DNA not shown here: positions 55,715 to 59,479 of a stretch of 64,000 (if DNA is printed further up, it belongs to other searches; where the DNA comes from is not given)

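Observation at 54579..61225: Translationally coupled string: Mre11/SbcD-like nuclease, membrane-tethered Rad50-like ATPase, secreted beta-lactamase-fold hydrolase and SAM methyltransferase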

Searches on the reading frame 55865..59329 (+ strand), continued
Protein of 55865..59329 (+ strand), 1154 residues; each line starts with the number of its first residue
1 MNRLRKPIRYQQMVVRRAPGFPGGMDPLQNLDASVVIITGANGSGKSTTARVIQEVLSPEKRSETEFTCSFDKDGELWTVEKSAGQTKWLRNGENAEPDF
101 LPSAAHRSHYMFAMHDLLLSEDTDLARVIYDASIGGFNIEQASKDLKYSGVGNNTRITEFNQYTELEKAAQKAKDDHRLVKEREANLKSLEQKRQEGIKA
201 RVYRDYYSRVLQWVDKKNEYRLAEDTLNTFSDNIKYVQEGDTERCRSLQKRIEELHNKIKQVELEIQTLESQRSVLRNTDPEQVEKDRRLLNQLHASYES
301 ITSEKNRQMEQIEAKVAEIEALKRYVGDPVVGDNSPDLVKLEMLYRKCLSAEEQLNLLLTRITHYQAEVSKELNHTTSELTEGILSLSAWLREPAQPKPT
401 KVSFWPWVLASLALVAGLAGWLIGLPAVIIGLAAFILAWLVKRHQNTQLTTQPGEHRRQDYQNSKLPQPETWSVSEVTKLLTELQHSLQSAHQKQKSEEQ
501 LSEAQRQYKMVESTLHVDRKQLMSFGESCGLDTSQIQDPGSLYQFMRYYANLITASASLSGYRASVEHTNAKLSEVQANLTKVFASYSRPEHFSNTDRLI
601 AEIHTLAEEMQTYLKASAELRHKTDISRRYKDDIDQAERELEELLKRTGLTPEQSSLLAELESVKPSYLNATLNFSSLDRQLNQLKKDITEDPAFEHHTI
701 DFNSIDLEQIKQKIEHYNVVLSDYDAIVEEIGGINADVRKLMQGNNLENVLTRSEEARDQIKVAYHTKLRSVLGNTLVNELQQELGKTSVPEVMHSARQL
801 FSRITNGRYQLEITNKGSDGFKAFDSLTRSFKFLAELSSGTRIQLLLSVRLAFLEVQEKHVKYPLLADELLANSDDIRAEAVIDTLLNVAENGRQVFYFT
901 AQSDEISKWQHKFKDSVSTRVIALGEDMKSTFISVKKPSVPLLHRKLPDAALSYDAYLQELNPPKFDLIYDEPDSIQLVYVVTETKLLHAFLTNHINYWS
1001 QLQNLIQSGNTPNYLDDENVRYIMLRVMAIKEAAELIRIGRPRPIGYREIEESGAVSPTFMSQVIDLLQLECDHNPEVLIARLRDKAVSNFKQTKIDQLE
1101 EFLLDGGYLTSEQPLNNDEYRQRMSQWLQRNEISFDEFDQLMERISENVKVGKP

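Call 31: find_homologous_proteins(query=A1, max_evalue=0.00001)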
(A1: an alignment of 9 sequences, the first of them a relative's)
Query A1 (9 sequences) (1154 aa, profile of the alignment): 21 proteins with E <= 0.00001 among 8000 candidates.
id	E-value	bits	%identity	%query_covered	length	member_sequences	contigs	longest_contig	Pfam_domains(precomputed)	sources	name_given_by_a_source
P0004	0.0e+0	1646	29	97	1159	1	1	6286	-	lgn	-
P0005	0.0e+0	1635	29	99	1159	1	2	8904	-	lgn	-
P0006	0.0e+0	1558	27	99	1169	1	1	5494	PF13175.13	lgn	-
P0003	0.0e+0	1529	29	99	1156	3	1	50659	PF13514.13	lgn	-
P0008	0.0e+0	1477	25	97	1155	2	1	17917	PF00005.34,PF02463.26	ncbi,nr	ncbi:MAG: hypothetical protein K9N55_12290 [Phycisphaerae bacterium]|nr:hypothetical protein [Phycis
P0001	0.0e+0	1472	100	100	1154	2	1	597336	PF02463.26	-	-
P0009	0.0e+0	1463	24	99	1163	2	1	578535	-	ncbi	-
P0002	0.0e+0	1447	36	99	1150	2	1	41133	-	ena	-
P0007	0.0e+0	1444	26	99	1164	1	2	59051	PF13514.13,PF13476.13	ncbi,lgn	-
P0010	3.8e-27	113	36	10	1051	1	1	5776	PF13514.13,PF02463.26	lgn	-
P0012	8.4e-19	85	23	29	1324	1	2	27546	PF13514.13,PF13476.13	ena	-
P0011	1.0e-18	85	25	24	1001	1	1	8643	PF13514.13,PF13175.13,PF13476.13,PF02463.26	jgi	-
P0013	3.6e-17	80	35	9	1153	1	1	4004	PF13514.13,PF13555.13,PF02463.26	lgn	-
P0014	4.4e-13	66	32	10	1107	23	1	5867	PF13514.13,PF13476.13,PF02463.26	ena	-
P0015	1.8e-9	54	33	9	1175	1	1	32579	PF13514.13,PF13175.13,PF13476.13,PF02463.26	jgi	jgi:uncharacterized protein YhaN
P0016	4.1e-9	53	24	15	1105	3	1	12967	PF13514.13,PF13476.13,PF02463.26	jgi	jgi:uncharacterized protein YhaN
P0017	5.1e-8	49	32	10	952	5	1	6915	PF13514.13,PF13476.13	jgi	jgi:uncharacterized protein YhaN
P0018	6.9e-8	49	23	20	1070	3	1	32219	PF13514.13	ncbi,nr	ncbi:MAG: AAA family ATPase [Kyrpidia tusciae]|nr:AAA family ATPase [Kyrpidia tusciae] MBE3552503.1 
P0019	2.4e-7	47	25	16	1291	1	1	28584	PF13514.13,PF13175.13,PF13476.13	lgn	-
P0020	4.6e-6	43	38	2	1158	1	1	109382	PF13514.13,PF13476.13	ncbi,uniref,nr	ncbi:YhaN family protein [Methylobacterium sp. NEAU K]|uniref:YhaN family protein n=1 Tax=Methylobac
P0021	7.5e-6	42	33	11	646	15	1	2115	PF13514.13,PF13476.13,PF02463.26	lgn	-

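Call 38: search_protein_representatives(alignment_id=A1)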
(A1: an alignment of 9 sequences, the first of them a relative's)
Query: 9 sequences, 1162 profile positions. Proteins with E-value up to 0.001 (for the whole library): 11373; up to 1e-10: 5786; up to 1e-30: 1968. The best 150 are listed.
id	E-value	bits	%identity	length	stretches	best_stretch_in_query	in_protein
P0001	0.0e+00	1471.7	-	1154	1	2-1161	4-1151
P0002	0.0e+00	1446.7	-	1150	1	2-1160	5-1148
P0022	0.0e+00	1367.1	-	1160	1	3-1156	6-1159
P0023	0.0e+00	1359.4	-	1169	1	1-1159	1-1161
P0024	0.0e+00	1235.6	-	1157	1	1-1157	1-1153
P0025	0.0e+00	1208.9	-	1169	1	1-1157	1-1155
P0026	0.0e+00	1203.1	-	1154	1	1-1156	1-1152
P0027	0.0e+00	1202.3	-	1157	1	1-1158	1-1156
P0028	0.0e+00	1194.0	-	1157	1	1-1156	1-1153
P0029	0.0e+00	1183.7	-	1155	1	1-1155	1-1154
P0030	0.0e+00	1183.4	-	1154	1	1-1158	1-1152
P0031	0.0e+00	1175.5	-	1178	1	1-1156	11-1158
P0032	0.0e+00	1174.5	-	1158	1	1-1159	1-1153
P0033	0.0e+00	1149.6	-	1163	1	1-1158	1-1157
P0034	0.0e+00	1149.3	-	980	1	179-1160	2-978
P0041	0.0e+00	1117.4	-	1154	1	1-1156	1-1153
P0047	0.0e+00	1102.4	-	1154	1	1-1156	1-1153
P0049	0.0e+00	1093.0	-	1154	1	1-1156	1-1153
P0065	0.0e+00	1061.0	-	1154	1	1-1156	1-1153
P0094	7.5e-297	1004.3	-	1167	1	1-1154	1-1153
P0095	6.9e-296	1001.2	-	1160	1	1-1158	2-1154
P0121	3.9e-284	962.2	-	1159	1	1-1156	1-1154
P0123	2.3e-283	959.6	-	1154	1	1-1157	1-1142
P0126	4.5e-282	955.4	-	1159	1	4-1156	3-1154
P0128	9.5e-282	954.3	-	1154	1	1-1135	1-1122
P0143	8.6e-278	941.2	-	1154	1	5-1143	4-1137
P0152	6.7e-276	935.0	-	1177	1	16-1154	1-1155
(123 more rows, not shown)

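Call 42: find_encoding_contigs(protein=P0018, flank=5000, max_places=1)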
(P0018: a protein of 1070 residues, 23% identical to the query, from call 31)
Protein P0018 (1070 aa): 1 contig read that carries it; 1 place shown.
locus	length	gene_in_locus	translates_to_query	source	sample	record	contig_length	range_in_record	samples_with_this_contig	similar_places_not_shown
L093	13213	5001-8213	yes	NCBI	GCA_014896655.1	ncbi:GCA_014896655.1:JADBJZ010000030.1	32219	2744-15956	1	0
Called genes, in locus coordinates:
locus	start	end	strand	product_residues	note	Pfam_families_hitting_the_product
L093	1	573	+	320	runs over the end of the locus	PF00535:Glycos_transf_2, PF10111:Glyco_tranf_2_2, PF13641:Glyco_tranf_2_3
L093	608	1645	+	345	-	PF13439:Glyco_transf_4, PF20706:GT4-conflict (weak), PF00534:Glycos_transf_1, PF13692:Glyco_trans_1_4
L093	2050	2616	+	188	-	PF02659:Mntp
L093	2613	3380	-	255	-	PF01790:LGT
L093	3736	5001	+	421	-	PF00149:Metallophos, PF12850:Metallophos_2 (weak)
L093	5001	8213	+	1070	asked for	PF13514:AAA_27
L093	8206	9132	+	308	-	PF00892:EamA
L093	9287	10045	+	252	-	PF02417:Chromate_transp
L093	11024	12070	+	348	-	PF01118:Semialdhyde_dh, PF22698:Semialdhyde_dhC_1, PF02774:Semialdhyde_dhC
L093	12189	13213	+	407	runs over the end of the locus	PF01960:ArgJ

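Call 81: predict_structure(alignment_id=A1)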
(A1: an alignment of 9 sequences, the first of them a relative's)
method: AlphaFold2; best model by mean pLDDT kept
length: 1154 residues; sequences in the alignment: 9
mean_pLDDT: 76.0   pTM: 0.33
mean pLDDT of the five models: 76.0, 73.4, 72.2, 71.3, 70.8
residues with pLDDT >= 90: 83; 70-90: 770; 50-70: 239; < 50: 62
segments of 3 or more residues with pLDDT < 50: 1-3, 150-157, 396-403, 443-452, 765-767, 926-944
pLDDT, mean of each block of 10 residues (from residue 1): 68 86 81 87 77 79 82 89 84 84 60 56 57 55 56 47 64 67 71 77 83 83 81 77 84 88 86 75 84 85 86 87 73 64 84 87 86 75 81 51 51 57 55 64 45 66 79 80 82 84 91 88 81 74 82 82 86 86 83 76 85 85 86 86 82 77 80 82 82 71 73 80 75 70 56 58 48 59 55 74 81 58 79 75 77 74 76 65 81 85 73 72 55 32 63 87 81 85 89 83 76 75 90 89 87 87 90 89 88 91 88 84 89 86 77 57
secondary structure, 60 per line:
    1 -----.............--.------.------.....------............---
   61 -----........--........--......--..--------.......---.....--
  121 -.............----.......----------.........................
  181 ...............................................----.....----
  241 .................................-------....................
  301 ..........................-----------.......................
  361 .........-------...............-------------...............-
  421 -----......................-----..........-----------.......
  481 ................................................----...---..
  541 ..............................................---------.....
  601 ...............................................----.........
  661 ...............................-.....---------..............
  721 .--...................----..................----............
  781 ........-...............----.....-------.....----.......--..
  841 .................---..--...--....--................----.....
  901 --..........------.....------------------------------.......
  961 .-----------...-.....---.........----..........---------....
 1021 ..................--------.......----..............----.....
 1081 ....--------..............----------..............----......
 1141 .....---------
elements in order (helices of 4 or more, strands of 3 or more residues): E6-18 E35-39 H46-57 E66-73 E76-83 E86-91 H104-110 H114-118 H122-134 H139-145 H156-227 H232-236 H241-273 H281-326 H338-369 H377-391 H405-419 H426-447 H453-462 H474-528 H539-586 H596-647 H652-691 H693-697 H707-721 H724-742 H747-764 H769-788 H790-804 E809-813 E821-825 E830-833 H839-857 E865-867 H870-873 H876-891 E896-900 H903-912 E919-923 H954-961 H978-981 H985-993 H999-1007 H1017-1038 H1047-1053 H1058-1071 H1076-1084 H1093-1106 H1117-1130 H1135-1145

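Call 84: fold_search(model_id=the predicted structure, library=pdb)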
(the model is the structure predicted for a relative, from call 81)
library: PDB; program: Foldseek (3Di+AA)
matches with E <= 10: 664; with E <= 0.001: 88
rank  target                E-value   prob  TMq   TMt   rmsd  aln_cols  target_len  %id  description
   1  8i4x_B                2.5e-15  1.00  0.20  0.22  112.1      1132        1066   12  Cryo-EM structure of 5-subunit Smc5/6 (released 2024-06-26)
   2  7yqh_B                8.2e-14  1.00  0.17  0.19  114.6      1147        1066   12  Cryo-EM structure of 8-subunit Smc5/6 (released 2024-01-31)
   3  7qcd_A                9.0e-14  1.00  0.20  0.22  125.8      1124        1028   12  CryoEM structure of the Smc5/6-holocomplex (composite structure) (released 2022-09-21)
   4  6yvu_B                6.3e-13  1.00  0.18  0.17  113.8      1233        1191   10  Condensin complex from S.cerevisiae ATP-free apo non-engaged state (released 2020-07-15)
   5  7qcd_B                1.9e-12  1.00  0.17  0.19  129.6      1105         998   11  CryoEM structure of the Smc5/6-holocomplex (composite structure) (released 2022-09-21)
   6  7zr1_D                4.1e-12  1.00  0.19  0.27  104.5       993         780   12  Chaetomium thermophilum Mre11-Rad50-Nbs1 complex bound to ATPyS (composite structure) (released 2023-01-11)
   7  8i13_B                1.7e-11  1.00  0.16  0.18  113.8      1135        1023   13  Cryo-EM structure of 6-subunit Smc5/6 (released 2024-06-26)
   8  7zr1_C                2.4e-11  1.00  0.19  0.28  105.1       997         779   14  Chaetomium thermophilum Mre11-Rad50-Nbs1 complex bound to ATPyS (composite structure) (released 2023-01-11)
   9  8i4x_A                1.1e-10  1.00  0.16  0.17  115.9      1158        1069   11  Cryo-EM structure of 5-subunit Smc5/6 (released 2024-06-26)
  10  9gm6_A                2.5e-10  1.00  0.12  0.13  52.5      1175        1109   11  MukBEF in a nucleotide-bound state with open neck gate (heads core) (released 2025-03-26)
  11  9gm6_B                3.0e-10  1.00  0.13  0.13  47.6      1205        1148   12  MukBEF in a nucleotide-bound state with open neck gate (heads core) (released 2025-03-26)
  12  9qe0_A                5.9e-10  1.00  0.16  0.14  48.8      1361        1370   10  Neobacillus vireti Wadjet-II JetABC dimer (released 2025-06-25)
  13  7yqh_A                1.5e-09  1.00  0.16  0.17  119.9      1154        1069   12  Cryo-EM structure of 8-subunit Smc5/6 (released 2024-01-31)
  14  8i13_A                2.3e-09  1.00  0.15  0.16  113.2      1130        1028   12  Cryo-EM structure of 6-subunit Smc5/6 (released 2024-06-26)
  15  9gm9_A                2.5e-09  1.00  0.12  0.14  43.9      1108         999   11  MukBEF in a DNA capture state (released 2025-03-26)
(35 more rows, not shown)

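Call 90: search_protein_families(library=padloc, alignment_id=A4, max_evalue=0.00001)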
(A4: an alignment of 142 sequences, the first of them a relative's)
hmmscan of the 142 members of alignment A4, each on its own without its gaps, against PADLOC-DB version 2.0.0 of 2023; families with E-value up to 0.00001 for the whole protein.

A. member 1, L001:11450-12730:+ (427 aa): 0 families

B. families by the number of members that match (of 142 scanned): 100 families (the first 25 are shown)
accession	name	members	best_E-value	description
PDLC04134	mad2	4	2.6e-24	mads_2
PDLC00651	ZorB3|ZorB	2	6e-15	MotB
PDLC00609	ZorB1|ZorB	2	3.5e-14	MotB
PDLC00612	ZorB1|ZorB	2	8.6e-12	MotB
PDLC01995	RtcR_PspF2--CARF_AAA_HTH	1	4.2e-101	-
PDLC03294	MTase_II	1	4.6e-95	Type II methyltransferase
PDLC03735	oMTase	1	1.4e-94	orphan methyltransferase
PDLC04984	PDC-S27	1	2.9e-73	-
PDLC03227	MTase_II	1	2.8e-63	Type II methyltransferase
PDLC03729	oMTase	1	2.2e-60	orphan methyltransferase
PDLC03261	MTase_II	1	1.7e-54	Type II methyltransferase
PDLC01993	RtcR--CARF_AAA_HTH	1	2.2e-52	-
PDLC03266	MTase_II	1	6.5e-52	Type II methyltransferase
PDLC03359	MTase_II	1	9.8e-52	Type II methyltransferase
PDLC01994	RtcR_PspF1--CARF_AAA_HTH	1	4.6e-50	-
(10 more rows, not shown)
